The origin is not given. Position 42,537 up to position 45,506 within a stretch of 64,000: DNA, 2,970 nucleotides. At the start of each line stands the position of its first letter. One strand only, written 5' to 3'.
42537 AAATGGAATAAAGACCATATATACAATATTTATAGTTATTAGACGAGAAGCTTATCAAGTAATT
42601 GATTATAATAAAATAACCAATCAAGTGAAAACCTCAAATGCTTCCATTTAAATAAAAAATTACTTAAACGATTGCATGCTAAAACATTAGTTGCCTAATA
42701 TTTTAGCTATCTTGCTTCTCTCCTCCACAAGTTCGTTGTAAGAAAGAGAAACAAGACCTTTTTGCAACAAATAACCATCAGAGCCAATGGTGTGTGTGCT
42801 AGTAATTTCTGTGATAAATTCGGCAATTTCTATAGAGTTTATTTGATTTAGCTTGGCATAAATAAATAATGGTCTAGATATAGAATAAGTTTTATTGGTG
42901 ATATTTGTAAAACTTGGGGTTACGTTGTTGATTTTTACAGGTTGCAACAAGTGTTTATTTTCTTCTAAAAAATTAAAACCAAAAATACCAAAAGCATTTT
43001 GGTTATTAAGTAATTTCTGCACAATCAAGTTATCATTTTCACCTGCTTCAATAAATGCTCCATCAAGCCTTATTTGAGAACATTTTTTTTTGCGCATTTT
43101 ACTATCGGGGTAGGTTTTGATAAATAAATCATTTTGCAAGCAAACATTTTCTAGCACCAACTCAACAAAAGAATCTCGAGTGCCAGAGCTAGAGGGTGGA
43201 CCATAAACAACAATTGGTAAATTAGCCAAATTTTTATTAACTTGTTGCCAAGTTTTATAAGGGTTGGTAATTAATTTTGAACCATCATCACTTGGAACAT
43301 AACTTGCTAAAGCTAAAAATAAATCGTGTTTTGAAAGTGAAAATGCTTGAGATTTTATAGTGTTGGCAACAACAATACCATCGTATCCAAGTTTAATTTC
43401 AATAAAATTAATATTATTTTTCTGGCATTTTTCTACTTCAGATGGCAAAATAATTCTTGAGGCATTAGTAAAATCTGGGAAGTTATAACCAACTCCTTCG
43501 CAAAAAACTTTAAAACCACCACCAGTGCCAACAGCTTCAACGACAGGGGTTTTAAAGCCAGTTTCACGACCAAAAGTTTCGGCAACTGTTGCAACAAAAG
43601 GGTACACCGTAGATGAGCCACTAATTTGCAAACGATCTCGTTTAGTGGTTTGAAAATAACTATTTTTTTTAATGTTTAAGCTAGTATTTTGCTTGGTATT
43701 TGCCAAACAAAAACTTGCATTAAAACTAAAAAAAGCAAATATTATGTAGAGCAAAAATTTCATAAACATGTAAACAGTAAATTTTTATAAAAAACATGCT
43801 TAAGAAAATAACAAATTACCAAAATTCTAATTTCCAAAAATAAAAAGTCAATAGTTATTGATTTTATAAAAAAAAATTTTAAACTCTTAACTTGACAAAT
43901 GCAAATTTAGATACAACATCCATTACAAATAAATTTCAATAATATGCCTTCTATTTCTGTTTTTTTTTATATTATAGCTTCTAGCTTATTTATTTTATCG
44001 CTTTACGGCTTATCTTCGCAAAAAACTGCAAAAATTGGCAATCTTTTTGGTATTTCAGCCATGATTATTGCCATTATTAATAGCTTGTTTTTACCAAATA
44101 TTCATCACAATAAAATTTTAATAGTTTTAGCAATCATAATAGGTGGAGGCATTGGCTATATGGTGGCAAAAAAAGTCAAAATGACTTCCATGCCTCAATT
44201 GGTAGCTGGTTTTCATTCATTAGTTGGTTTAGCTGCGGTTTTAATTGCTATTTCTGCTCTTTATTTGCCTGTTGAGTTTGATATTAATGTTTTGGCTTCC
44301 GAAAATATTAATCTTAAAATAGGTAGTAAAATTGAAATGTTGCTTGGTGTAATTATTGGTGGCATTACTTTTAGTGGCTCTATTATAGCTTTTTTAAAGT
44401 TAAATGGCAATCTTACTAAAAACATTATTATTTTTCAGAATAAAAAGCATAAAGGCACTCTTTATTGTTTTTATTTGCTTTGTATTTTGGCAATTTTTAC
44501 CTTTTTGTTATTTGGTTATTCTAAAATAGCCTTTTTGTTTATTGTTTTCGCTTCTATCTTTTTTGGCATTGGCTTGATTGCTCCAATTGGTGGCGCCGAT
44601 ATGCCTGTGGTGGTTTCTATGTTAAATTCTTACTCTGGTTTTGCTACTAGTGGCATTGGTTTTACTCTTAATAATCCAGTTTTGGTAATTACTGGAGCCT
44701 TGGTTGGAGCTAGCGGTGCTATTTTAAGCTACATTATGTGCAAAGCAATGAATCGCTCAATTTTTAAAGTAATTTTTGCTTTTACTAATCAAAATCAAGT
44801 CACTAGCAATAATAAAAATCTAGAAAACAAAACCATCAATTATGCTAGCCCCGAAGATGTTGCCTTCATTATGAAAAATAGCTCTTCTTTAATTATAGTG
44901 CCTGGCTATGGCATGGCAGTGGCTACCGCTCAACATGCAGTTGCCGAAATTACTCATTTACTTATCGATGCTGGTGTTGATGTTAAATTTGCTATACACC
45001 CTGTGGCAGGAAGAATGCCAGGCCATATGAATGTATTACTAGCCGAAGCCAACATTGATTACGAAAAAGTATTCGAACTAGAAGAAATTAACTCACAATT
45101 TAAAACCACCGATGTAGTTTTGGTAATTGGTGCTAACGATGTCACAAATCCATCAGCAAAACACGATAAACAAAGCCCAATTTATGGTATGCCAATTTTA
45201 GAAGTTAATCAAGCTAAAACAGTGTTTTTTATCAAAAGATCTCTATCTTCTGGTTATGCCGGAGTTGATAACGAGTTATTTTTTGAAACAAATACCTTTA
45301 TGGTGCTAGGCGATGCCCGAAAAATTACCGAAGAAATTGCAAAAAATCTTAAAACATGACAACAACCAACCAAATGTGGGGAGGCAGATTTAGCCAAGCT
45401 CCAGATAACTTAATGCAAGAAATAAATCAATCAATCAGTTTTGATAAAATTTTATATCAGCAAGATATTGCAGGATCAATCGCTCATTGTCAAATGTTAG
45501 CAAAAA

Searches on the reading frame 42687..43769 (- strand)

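Call 14: search_protein_families(library=pfam, proteins=[window:42687-43769:-], max_evalue=0.01)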
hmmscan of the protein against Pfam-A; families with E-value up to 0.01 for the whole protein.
window:42687-43769:- (360 aa): 1 family
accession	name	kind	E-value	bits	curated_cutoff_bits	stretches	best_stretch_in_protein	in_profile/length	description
PF12849.12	PBP_like_2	-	2.5e-36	126.3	27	1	41-324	6-265/267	PBP superfamily domain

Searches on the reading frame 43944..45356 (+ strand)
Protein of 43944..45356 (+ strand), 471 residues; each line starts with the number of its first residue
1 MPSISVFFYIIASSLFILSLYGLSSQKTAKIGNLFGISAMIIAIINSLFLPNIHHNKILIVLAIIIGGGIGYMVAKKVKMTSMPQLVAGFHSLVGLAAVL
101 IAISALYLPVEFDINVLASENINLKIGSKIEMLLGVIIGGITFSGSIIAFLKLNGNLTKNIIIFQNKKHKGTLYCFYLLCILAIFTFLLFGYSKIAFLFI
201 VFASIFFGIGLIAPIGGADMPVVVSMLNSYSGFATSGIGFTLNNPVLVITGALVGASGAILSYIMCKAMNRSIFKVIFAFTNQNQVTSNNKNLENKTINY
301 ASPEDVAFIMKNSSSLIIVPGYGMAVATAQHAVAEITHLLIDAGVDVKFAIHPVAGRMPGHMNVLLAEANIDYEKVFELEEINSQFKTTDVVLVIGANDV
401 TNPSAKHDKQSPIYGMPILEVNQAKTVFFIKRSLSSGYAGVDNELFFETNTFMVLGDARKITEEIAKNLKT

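Call 14: search_protein_families(library=pfam, proteins=[window:43944-45356:+], max_evalue=0.01)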
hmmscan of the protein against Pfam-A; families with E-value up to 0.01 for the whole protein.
window:43944-45356:+ (471 aa): 1 family
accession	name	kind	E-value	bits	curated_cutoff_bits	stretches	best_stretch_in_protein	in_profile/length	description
PF02233.22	PNTB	-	2.4e-179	597.5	31.7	1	7-467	3-455/456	NAD(P) transhydrogenase beta subunit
